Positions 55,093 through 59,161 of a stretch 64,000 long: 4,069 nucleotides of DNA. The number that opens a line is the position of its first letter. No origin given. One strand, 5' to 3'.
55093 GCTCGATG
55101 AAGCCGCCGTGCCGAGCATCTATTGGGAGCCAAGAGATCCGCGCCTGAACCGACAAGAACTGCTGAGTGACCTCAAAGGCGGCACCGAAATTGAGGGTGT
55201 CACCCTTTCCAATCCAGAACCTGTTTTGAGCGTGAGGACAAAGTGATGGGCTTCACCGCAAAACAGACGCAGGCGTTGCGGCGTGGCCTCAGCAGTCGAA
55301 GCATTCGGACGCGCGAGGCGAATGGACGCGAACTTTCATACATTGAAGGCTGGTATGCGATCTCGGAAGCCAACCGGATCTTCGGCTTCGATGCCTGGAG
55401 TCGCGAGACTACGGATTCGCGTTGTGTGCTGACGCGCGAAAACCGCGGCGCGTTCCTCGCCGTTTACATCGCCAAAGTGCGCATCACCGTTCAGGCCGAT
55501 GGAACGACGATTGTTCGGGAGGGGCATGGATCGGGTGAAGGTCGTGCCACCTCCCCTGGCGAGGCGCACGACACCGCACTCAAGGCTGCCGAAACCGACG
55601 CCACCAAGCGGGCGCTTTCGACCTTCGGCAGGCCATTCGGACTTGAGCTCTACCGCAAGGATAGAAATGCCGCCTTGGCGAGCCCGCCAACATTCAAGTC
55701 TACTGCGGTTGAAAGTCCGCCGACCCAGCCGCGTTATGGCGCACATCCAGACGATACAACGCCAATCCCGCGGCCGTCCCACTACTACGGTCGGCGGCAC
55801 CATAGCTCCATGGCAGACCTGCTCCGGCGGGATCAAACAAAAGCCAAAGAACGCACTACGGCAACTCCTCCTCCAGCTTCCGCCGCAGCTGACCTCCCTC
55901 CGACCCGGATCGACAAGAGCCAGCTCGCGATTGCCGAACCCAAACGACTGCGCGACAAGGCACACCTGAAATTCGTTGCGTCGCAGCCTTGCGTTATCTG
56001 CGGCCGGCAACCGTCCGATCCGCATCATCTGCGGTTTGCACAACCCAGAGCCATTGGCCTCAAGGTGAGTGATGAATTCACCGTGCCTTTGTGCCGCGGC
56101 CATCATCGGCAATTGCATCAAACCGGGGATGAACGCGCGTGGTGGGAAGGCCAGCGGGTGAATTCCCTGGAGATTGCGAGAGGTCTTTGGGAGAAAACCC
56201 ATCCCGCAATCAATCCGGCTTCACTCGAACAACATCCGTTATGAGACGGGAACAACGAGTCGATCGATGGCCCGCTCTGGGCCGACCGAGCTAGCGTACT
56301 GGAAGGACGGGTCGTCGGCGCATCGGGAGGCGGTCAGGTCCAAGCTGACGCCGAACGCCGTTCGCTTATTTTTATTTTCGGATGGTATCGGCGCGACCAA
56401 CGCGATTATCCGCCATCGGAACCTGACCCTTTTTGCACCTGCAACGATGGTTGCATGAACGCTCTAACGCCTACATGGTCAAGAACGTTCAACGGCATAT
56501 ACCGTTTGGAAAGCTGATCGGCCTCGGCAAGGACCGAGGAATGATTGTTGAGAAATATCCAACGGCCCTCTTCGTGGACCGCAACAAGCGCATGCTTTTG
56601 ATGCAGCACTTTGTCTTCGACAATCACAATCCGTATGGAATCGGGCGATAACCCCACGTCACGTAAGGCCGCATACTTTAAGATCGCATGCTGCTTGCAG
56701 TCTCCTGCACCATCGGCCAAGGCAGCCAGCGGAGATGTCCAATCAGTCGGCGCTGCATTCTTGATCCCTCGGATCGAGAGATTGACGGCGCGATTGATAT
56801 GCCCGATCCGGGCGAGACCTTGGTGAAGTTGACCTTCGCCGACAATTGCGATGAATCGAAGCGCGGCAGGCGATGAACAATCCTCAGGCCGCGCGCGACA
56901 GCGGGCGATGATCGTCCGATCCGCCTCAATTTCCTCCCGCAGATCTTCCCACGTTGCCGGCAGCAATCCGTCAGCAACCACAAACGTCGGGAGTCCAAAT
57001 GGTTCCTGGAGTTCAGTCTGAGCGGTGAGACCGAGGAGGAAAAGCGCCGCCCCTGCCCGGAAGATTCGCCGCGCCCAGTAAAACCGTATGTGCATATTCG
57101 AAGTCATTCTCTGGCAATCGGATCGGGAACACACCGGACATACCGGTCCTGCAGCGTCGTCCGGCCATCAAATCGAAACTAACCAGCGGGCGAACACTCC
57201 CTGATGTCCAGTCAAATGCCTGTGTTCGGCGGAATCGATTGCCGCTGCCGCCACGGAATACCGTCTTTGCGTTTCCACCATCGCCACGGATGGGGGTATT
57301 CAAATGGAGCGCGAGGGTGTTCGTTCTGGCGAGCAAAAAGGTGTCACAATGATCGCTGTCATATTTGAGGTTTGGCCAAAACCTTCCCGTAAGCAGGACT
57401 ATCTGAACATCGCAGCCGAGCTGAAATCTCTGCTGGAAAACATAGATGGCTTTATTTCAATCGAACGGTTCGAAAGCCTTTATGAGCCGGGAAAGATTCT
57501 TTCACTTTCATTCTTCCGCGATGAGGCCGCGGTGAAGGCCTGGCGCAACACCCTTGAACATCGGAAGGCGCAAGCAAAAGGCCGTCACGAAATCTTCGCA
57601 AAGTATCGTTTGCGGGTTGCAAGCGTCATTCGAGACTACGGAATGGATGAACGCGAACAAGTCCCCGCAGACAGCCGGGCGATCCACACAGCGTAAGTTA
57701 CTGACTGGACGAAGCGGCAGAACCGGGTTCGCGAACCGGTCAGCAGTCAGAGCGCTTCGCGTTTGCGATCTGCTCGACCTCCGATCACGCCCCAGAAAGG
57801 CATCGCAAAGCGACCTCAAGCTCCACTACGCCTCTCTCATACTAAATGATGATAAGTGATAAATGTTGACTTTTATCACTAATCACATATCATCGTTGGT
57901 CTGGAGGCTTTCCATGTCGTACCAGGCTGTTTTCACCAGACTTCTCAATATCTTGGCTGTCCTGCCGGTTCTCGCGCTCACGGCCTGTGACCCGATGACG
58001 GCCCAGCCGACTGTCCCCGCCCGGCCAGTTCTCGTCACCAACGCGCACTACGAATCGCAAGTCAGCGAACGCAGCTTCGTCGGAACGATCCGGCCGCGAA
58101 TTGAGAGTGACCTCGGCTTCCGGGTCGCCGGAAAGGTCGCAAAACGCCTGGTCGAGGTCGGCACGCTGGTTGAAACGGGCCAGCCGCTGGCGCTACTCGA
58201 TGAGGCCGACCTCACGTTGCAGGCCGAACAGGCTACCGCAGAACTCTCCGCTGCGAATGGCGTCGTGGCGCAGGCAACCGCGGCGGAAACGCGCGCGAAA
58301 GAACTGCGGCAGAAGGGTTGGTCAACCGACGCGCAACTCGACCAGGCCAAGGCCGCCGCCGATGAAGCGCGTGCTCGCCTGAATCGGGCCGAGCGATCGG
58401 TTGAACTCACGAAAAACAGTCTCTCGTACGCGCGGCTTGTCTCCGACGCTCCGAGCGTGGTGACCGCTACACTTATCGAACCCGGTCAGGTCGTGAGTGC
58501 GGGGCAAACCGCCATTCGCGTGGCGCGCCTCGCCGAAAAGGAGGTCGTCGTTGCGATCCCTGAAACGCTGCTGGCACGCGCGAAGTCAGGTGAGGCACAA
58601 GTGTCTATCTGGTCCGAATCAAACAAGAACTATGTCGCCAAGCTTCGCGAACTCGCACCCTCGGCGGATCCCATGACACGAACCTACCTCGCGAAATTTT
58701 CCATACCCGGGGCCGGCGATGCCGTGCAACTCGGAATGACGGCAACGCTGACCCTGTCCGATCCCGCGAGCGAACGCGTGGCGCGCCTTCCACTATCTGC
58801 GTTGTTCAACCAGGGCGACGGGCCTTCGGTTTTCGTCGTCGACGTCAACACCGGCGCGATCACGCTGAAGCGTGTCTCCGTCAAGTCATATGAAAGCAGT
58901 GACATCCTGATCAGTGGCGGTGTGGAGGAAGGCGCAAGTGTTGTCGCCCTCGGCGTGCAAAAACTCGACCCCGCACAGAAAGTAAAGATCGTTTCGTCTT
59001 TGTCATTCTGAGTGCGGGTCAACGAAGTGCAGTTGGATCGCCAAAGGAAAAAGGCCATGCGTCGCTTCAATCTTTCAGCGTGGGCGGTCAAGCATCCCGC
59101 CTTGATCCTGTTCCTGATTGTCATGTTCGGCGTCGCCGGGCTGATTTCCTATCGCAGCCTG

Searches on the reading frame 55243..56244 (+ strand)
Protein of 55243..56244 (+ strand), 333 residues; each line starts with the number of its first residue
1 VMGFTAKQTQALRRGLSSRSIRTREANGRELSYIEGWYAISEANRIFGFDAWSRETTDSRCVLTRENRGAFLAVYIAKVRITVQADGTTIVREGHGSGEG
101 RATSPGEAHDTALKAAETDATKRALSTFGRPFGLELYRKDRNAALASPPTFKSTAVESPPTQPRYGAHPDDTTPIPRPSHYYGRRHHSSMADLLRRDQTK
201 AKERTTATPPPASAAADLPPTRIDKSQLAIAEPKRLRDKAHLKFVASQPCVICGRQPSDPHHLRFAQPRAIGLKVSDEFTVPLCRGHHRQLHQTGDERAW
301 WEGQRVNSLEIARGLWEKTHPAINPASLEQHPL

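Call 19: search_protein_families(library=ncbifam, proteins=[window:55243-56244:+], max_evalue=1e-8)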
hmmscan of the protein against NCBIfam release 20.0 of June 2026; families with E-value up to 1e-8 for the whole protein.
window:55243-56244:+ (333 aa): 1 family
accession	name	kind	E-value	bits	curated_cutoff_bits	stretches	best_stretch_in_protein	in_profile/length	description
TIGR00607.1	rad52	subfamily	4e-19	68.7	224.8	1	10-141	4-134/161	DNA repair protein, RAD52 family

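Call 82: search_protein_families(library=pfam, proteins=[window:55243-56244:+], max_evalue=0.00001)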
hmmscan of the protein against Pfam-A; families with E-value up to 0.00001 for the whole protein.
window:55243-56244:+ (333 aa): 2 families
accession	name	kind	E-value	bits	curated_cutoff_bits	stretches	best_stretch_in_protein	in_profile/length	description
PF04098.21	Rad52_Rad22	-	6.4e-30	104.5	20.3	1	8-144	5-142/153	Rad52/22 family double-strand break repair protein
PF06147.18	DUF968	-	4.9e-16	59.7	27.8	1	230-300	79-149/171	Protein of unknown function (DUF968)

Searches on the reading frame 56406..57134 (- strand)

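Call 19: search_protein_families(library=ncbifam, proteins=[window:56406-57134:-], max_evalue=1e-8)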
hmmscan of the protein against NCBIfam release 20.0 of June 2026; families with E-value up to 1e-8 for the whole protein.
window:56406-57134:- (242 aa): 1 family
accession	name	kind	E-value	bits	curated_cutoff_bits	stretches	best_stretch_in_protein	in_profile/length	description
NF045674.1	CystProtLapG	equivalog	1.6e-10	40.5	320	1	132-187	93-148/221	cysteine protease LapG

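Call 82: search_protein_families(library=pfam, proteins=[window:56406-57134:-], max_evalue=0.00001)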
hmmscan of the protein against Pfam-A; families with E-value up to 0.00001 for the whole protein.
window:56406-57134:- (242 aa): 1 family
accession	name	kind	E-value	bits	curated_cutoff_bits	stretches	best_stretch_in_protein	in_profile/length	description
PF06035.17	Peptidase_C93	-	1.4e-09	38.4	27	1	79-203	15-134/162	Bacterial transglutaminase-like cysteine proteinase BTLCP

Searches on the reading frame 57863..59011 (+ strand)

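Call 19: search_protein_families(library=ncbifam, proteins=[window:57863-59011:+], max_evalue=1e-8)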
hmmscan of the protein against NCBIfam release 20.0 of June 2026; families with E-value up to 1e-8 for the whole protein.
window:57863-59011:+ (382 aa): 12 families
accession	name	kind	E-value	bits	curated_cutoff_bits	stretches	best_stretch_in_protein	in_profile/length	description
TIGR01730.1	RND_mfp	subfamily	4.9e-60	203.2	94.9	1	57-376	2-321/322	efflux RND transporter periplasmic adaptor subunit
TIGR00999.1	8a0102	subfamily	5.5e-23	81.4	319.3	1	100-365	1-267/271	CzcB/NccB family metal efflux transporter periplasmic adaptor subunit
NF008606.0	PRK11578.1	equivalog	1.9e-16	60.1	342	1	30-362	13-362/371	macrolide transporter subunit MacA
NF008589.1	PRK11556.1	equivalog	1.4e-15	57.1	391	1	49-379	52-390/392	MdtA/MuxA family multidrug efflux RND transporter periplasmic adaptor subunit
NF007303.0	PRK09783.1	subfamily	2e-12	46.3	390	1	198-370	223-394/414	copper/silver efflux system membrane fusion protein CusB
NF002939.0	PRK03598.1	equivalog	1e-11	44.6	393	0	81-177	44-135/332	secretion protein HlyD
NF033138.2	RND-peri-MexC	equivalog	1.5e-10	40.8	625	1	35-224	15-205/375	MexC family multidrug efflux RND transporter periplasmic adaptor subunit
TIGR00998.1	8a0101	subfamily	2.2e-10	40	390.8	0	87-177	48-135/334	EmrA/EmrK family multidrug efflux transporter periplasmic adaptor subunit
NF000272.2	OqxA_adapt_sub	exception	8.7e-10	38.1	835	1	30-229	15-215/391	multidrug efflux RND transporter periplasmic adaptor subunit OqxA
NF011604.1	PRK15030.1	equivalog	4.3e-09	35.8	765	0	23-218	6-202/397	multidrug efflux RND transporter periplasmic adaptor subunit AcrA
NF045904.1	RND-peri-MexE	equivalog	4.8e-09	35.6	714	1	27-218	8-200/390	multidrug efflux RND transporter periplasmic adaptor subunit MexE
NF007132.1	PRK09578.1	equivalog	9.8e-09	34.4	512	0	27-214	10-198/396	MexX/AxyX family multidrug efflux RND transporter periplasmic adaptor subunit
